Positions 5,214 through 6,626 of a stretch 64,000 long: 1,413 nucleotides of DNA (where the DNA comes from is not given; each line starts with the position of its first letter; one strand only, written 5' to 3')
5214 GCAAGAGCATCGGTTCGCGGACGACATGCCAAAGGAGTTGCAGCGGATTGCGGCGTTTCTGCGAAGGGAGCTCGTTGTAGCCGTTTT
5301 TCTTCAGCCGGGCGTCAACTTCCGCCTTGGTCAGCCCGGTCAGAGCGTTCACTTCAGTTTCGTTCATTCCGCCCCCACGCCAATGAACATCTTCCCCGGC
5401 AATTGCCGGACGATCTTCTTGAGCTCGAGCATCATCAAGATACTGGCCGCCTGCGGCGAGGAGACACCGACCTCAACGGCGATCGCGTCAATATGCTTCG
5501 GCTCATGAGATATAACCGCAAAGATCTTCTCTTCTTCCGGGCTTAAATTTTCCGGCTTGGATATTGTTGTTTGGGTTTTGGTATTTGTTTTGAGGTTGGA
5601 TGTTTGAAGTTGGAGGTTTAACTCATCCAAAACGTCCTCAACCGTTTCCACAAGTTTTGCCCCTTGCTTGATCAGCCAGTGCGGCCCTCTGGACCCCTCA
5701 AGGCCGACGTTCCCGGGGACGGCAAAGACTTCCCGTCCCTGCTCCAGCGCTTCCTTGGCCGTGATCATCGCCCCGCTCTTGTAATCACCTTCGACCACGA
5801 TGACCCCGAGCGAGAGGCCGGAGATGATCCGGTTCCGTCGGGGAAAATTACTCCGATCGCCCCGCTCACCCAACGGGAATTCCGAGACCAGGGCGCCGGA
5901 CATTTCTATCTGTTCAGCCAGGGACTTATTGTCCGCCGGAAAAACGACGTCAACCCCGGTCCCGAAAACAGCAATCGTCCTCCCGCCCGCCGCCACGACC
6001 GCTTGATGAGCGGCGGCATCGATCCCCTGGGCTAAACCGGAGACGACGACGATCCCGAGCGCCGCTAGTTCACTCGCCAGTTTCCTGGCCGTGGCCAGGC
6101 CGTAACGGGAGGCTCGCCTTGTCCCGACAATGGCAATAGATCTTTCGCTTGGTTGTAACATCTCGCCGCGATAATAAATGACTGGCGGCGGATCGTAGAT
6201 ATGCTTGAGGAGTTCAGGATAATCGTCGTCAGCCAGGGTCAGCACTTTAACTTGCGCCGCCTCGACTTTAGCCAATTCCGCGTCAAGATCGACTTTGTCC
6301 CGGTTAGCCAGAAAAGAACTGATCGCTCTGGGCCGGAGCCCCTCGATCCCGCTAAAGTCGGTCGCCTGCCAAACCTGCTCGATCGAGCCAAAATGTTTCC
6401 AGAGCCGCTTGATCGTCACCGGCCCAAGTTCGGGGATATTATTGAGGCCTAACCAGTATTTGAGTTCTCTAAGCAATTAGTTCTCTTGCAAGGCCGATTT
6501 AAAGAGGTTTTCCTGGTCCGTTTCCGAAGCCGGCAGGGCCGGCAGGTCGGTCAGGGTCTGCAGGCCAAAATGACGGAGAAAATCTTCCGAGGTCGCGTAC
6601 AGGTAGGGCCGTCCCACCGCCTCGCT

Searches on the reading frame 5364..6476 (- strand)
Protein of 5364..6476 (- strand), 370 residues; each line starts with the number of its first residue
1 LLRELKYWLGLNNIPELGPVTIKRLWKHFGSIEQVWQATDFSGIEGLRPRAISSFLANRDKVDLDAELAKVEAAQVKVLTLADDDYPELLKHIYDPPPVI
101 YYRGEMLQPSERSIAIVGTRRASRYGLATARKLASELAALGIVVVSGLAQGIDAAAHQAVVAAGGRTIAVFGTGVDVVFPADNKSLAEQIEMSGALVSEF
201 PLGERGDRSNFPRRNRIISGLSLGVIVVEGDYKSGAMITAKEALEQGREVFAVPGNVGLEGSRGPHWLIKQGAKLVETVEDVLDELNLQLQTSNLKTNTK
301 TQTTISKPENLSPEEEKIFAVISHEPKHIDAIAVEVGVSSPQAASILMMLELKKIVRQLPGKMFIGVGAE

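Call 11: search_protein_families(library=pfam, proteins=[window:5364-6476:-])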
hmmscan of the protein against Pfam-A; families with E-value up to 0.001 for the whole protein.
window:5364-6476:- (370 aa): 3 families
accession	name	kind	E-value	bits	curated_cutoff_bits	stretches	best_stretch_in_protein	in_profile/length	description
PF02481.21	DNA_processg_A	-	4e-77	258.6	29.6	1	71-277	2-211/212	DNA recombination-mediator protein A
PF17782.7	DprA_WH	-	8.6e-13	48.6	22.9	1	307-362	6-61/61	DprA winged helix domain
PF18306.6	LDcluster4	-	0.00029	20.9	26.3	0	113-171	3-62/151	SLOG cluster4 family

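Call 24: find_homologous_proteins(query=window:5364-6476:-)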
Query window:5364-6476:- (370 aa): 8000 proteins with E <= 0.001 among 8000 candidates; the best 120 are listed.
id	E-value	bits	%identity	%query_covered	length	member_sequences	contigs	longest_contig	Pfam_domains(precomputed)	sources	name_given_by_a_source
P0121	5.4e-237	803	100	100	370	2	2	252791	PF02481.22,PF17782.8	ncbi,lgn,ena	ncbi:MAG: DNA-processing protein DprA [Candidatus Margulisiibacteriota bacterium]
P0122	6.1e-198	675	83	99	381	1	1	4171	PF02481.22,PF17782.8,PF18306.7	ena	-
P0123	8.3e-197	671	83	99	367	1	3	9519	PF02481.22,PF17782.8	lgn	-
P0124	4.0e-151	521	66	99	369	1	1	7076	PF02481.22,PF17782.8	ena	-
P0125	2.4e-150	518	65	98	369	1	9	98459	PF02481.22,PF17782.8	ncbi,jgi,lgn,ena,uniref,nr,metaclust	ncbi:DNA protecting protein DprA [candidate division WOR-1 bacterium RIFCSPHIGHO2_01_FULL_53_15]|uni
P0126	1.6e-149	516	64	98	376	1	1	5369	PF12826.14,PF02481.22,PF17782.8,PF18306.7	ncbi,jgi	jgi:DNA processing protein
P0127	6.2e-149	514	64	98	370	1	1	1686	PF02481.22,PF17782.8,PF18306.7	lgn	-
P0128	1.6e-148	512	64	97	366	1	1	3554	PF02481.22,PF17782.8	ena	-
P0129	1.9e-146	505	63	99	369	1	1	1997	PF02481.22,PF17782.8,PF18306.7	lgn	-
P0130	2.2e-145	502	62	97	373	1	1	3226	PF02481.22,PF17782.8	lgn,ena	-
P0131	2.7e-145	502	64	99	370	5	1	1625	PF02481.22,PF17782.8,PF14520.13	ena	-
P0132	4.7e-145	501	62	99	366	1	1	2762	PF02481.22,PF17782.8,PF18306.7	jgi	jgi:DNA processing protein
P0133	1.2e-144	500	62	99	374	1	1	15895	PF12826.14,PF02481.22,PF17782.8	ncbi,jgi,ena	ncbi:MAG: DNA-processing protein DprA [Candidatus Margulisiibacteriota bacterium]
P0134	3.0e-144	498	66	98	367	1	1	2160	PF02481.22,PF17782.8,PF14520.13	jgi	jgi:DNA processing protein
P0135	3.1e-144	498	63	99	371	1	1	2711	PF02481.22,PF17782.8,PF18306.7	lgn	-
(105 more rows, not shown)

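Call 64: find_encoding_contigs(protein=P0123, flank=6000, max_places=1)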
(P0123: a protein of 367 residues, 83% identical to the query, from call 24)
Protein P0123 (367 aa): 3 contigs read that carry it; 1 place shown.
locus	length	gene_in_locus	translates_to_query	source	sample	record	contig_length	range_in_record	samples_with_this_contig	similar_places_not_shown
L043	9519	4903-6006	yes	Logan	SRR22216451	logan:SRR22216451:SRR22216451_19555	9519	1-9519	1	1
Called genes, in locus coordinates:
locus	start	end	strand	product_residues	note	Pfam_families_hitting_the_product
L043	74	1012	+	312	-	PF06144:DNA_pol3_delta, PF21694:DNA_pol3_delta_C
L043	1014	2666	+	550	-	PF03717:PBP_dimer (weak), PF00905:Transpeptidase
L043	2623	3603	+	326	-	PF00579:tRNA-synt_1b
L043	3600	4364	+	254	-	PF02616:SMC_ScpA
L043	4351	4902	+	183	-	PF04079:SMC_ScpB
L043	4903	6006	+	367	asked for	PF02481:DNA_processg_A, PF17782:WHD_DprA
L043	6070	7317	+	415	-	PF05239:PRC (weak), PF03448:MgtE_N, PF00571:CBS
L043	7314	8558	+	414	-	PF01566:Nramp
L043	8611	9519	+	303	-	?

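Call 65: find_encoding_contigs(protein=P0122, flank=6000, max_places=1)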
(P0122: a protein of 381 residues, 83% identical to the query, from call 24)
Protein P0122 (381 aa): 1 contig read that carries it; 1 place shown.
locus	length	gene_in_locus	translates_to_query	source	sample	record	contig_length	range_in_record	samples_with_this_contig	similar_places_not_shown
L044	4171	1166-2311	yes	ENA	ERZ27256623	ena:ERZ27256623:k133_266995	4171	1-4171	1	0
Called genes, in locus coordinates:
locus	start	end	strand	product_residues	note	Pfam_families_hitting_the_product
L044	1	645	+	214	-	?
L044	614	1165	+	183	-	PF04079:SMC_ScpB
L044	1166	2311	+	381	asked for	PF02481:DNA_processg_A, PF18306:LDcluster4 (faint), PF17782:WHD_DprA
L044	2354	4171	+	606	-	?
